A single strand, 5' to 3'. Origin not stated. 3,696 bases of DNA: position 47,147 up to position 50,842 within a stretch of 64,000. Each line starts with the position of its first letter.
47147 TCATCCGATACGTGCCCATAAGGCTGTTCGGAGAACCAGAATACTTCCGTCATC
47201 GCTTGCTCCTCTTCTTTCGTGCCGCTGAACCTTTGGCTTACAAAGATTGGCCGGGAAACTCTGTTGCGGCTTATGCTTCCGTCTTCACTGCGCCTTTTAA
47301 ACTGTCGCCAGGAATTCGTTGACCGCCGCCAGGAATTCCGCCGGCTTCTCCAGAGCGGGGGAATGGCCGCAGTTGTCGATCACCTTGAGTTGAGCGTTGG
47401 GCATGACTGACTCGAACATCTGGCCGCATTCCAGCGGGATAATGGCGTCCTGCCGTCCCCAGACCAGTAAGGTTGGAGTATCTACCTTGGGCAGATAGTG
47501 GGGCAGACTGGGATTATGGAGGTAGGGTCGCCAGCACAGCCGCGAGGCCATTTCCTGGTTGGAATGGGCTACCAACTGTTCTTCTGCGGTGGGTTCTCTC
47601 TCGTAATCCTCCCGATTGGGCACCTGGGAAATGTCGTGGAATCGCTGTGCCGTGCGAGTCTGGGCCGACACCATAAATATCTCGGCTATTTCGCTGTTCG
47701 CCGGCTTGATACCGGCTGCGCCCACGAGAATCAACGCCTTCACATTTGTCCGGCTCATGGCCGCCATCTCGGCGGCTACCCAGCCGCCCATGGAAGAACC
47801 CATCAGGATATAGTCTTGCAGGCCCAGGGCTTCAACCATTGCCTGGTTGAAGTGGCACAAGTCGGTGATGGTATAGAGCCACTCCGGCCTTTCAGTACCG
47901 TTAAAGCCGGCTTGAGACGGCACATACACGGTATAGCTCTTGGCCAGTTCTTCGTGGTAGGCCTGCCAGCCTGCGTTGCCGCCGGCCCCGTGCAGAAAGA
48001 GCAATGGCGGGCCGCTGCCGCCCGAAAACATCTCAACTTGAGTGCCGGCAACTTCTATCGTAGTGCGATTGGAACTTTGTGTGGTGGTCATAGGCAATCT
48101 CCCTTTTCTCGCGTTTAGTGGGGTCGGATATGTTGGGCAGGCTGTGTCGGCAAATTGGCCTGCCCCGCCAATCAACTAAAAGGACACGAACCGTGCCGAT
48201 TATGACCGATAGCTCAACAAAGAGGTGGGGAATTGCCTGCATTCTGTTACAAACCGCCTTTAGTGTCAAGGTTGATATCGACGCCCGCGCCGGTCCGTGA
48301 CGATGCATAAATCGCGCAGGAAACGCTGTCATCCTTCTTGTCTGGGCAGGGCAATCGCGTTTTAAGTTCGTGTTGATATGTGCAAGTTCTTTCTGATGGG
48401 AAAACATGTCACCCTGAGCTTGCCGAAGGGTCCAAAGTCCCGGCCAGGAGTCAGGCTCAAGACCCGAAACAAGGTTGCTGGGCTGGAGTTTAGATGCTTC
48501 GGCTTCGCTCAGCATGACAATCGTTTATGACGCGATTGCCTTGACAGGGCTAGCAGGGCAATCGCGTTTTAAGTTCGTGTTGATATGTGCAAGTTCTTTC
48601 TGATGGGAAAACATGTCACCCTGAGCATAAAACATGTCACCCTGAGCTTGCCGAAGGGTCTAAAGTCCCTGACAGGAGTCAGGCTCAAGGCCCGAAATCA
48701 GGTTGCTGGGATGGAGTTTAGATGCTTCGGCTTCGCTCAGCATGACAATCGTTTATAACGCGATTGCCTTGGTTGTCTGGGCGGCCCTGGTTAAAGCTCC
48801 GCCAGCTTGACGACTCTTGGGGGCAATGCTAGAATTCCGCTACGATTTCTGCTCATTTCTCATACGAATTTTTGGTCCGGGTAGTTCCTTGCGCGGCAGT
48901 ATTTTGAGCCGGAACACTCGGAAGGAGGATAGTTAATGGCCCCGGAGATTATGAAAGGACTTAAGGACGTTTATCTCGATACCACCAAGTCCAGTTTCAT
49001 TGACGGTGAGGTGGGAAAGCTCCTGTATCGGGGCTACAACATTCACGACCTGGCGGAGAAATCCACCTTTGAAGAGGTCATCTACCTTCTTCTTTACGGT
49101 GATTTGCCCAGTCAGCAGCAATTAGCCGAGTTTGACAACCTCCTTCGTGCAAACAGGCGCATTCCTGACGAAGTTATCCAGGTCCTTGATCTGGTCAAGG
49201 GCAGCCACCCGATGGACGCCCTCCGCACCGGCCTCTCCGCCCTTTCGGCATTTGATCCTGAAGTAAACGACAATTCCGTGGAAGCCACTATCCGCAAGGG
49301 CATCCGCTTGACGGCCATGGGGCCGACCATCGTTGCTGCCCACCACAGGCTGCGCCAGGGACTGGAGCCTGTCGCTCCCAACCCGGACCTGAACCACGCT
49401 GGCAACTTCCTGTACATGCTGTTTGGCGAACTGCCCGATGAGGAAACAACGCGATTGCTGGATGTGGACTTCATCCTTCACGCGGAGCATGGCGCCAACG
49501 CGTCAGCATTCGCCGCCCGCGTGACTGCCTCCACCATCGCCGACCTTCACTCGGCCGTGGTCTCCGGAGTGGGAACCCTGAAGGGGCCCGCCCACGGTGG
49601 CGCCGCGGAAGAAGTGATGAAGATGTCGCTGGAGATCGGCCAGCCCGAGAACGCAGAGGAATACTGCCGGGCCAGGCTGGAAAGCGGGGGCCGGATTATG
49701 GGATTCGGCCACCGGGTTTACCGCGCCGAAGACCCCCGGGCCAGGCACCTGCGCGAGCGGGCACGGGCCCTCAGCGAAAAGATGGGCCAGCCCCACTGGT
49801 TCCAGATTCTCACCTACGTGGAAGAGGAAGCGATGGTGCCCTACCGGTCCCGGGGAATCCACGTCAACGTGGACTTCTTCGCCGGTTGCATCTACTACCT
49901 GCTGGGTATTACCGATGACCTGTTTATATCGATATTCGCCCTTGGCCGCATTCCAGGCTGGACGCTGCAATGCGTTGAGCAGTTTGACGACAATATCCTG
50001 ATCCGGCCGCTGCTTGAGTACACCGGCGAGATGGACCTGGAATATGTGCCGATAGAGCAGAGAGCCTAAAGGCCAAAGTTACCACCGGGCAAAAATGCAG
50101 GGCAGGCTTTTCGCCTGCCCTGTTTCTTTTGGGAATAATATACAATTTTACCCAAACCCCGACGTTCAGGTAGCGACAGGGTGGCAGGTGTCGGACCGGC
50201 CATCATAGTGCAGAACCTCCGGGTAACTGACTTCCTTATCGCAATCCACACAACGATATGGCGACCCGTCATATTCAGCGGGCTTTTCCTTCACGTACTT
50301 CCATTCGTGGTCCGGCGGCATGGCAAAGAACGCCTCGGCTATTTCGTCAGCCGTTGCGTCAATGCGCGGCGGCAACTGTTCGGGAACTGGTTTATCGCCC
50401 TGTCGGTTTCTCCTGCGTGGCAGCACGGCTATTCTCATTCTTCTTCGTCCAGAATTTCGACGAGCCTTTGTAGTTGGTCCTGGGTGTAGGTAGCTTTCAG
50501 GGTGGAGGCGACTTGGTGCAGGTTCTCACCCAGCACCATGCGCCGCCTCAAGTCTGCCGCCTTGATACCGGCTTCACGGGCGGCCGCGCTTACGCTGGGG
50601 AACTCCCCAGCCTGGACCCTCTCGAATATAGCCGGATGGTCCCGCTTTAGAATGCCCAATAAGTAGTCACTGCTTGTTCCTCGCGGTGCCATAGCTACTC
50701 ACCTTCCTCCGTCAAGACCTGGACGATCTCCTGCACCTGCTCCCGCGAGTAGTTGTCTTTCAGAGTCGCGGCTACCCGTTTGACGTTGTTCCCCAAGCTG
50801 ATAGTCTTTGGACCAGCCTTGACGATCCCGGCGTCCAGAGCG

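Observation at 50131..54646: IS1595-type transposon with a dead transposase but four intact, translationally coupled passenger genes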

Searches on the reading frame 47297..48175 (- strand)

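Call 118: search_protein_families(library=pfam, proteins=[window:47297-48175:-], max_evalue=0.001)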
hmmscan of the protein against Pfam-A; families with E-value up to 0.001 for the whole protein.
window:47297-48175:- (292 aa): 6 families
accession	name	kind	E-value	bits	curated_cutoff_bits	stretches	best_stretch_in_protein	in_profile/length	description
PF00561.26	Abhydrolase_1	-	2.1e-27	96.8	25.8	2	56-160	1-107/245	alpha/beta hydrolase fold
PF12697.13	Abhydrolase_6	-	2.2e-23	84.5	26.3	1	58-284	1-217/217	Alpha/beta hydrolase family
PF12146.15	Hydrolase_4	-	6.5e-14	52.2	27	1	60-277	9-238/239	Serine aminopeptidase, S33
PF03096.20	Ndr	-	3.8e-06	26.3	23.3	1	101-289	80-276/283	Ndr family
PF02230.22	Abhydrolase_2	-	5.3e-06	26.9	23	0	230-291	154-215/217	Phospholipase/Carboxylesterase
PF20408.4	Abhydrolase_11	-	0.0002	21.6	27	0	104-152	58-106/193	Alpha/beta hydrolase domain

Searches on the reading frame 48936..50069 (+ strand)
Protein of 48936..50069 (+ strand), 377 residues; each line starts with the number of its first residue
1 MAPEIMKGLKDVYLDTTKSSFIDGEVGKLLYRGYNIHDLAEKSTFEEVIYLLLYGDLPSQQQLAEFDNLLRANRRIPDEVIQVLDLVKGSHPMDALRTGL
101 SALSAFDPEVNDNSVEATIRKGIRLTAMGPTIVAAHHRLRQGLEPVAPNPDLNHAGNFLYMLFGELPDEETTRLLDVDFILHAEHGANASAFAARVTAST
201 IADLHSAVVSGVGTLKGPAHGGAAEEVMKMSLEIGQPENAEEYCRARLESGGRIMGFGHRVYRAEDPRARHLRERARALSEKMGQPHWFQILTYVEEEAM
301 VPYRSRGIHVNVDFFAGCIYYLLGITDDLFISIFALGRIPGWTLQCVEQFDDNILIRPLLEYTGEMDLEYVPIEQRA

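Call 95: find_encoding_contigs(protein=window:48936-50069:+, flank=7000, max_places=6)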
Protein window:48936-50069:+ (377 aa): no gene with exactly this product is on record in the collection.

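Call 118: search_protein_families(library=pfam, proteins=[window:48936-50069:+], max_evalue=0.001)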
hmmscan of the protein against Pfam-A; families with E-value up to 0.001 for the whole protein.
window:48936-50069:+ (377 aa): 1 family
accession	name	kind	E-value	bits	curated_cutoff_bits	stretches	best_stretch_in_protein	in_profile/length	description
PF00285.26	Citrate_synt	-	1.9e-124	415.8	27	1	8-358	1-356/357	Citrate synthase, C-terminal domain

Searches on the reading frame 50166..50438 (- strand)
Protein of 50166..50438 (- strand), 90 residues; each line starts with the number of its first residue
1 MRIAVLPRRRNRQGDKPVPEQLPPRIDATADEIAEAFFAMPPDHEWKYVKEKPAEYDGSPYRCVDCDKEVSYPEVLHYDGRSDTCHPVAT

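Call 4: search_protein_families(library=pfam, proteins=[window:50166-50438:-], max_evalue=0.1)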
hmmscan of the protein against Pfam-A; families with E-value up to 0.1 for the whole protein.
window:50166-50438:- (90 aa): 0 families

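Call 5: search_protein_families(library=padloc, proteins=[window:50166-50438:-], max_evalue=0.1)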
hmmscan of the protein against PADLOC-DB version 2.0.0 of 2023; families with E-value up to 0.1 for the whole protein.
window:50166-50438:- (90 aa): 0 families

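Call 6: search_protein_families(library=phrogs, proteins=[window:50166-50438:-], max_evalue=0.1)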
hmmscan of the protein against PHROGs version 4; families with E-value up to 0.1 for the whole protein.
window:50166-50438:- (90 aa): 1 family
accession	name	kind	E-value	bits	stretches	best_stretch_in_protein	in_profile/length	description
phrog_25582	-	unknown function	0.0015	19.6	1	48-85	17-54/63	-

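Call 39: search_protein_representatives(protein=window:50166-50438:-)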
Query: 90 residues. Proteins with E-value up to 0.001 (for the whole library): 63; up to 1e-10: 10; up to 1e-30: 0. The best 63 are listed.
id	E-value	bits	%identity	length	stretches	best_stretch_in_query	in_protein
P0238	1.4e-16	76.9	49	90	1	8-87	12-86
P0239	2.2e-15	73.0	54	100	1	17-89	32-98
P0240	1.3e-13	67.3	48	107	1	6-87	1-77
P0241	5.5e-13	65.3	46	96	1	7-87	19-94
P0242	1.5e-12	63.9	46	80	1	22-87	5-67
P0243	2.9e-12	63.0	46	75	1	15-86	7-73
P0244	4.8e-12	62.3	52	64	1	21-85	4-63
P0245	7.2e-12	61.8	45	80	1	9-86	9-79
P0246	8.2e-12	61.6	52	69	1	21-86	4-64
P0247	1.3e-11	60.9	45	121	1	6-87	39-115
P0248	1.2e-10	57.9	38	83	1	8-89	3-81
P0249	7.2e-10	55.4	48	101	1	22-88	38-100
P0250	1.2e-09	54.6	47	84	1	10-78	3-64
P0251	7.9e-09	52.0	49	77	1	7-86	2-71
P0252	8.0e-09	52.0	42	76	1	10-85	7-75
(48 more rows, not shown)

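Call 43: search_protein_families(library=ncbifam, proteins=[window:50166-50438:-], max_evalue=0.1)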
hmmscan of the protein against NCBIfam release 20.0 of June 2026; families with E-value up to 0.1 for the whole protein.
window:50166-50438:- (90 aa): 2 families
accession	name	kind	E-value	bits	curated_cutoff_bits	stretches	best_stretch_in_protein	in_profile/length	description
NF047912.1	ECs_2282_CxxC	subfamily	0.032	14.1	37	1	53-77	20-44/60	ECs_2282 family putative zinc-binding protein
NF000482.1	AAC_3_XI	exception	0.096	12.5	300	0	4-65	19-79/148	aminoglycoside N-acetyltransferase AAC(3)-XI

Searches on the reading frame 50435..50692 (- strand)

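Call 4: search_protein_families(library=pfam, proteins=[window:50435-50692:-], max_evalue=0.1)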
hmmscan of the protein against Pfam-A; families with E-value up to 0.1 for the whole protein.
window:50435-50692:- (85 aa): 1 family
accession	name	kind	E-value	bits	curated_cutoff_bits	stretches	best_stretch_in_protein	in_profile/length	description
PF21983.2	NikA-like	-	0.075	13.6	27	1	25-67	10-51/72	Mobilization protein NikA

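Call 5: search_protein_families(library=padloc, proteins=[window:50435-50692:-], max_evalue=0.1)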
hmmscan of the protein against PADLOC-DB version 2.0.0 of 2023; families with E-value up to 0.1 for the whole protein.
window:50435-50692:- (85 aa): 0 families

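Call 6: search_protein_families(library=phrogs, proteins=[window:50435-50692:-], max_evalue=0.1)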
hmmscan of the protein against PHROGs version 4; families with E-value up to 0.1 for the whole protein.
window:50435-50692:- (85 aa): 0 families

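Call 43: search_protein_families(library=ncbifam, proteins=[window:50435-50692:-], max_evalue=0.1)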
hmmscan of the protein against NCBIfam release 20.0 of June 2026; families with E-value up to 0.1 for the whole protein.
window:50435-50692:- (85 aa): 0 families
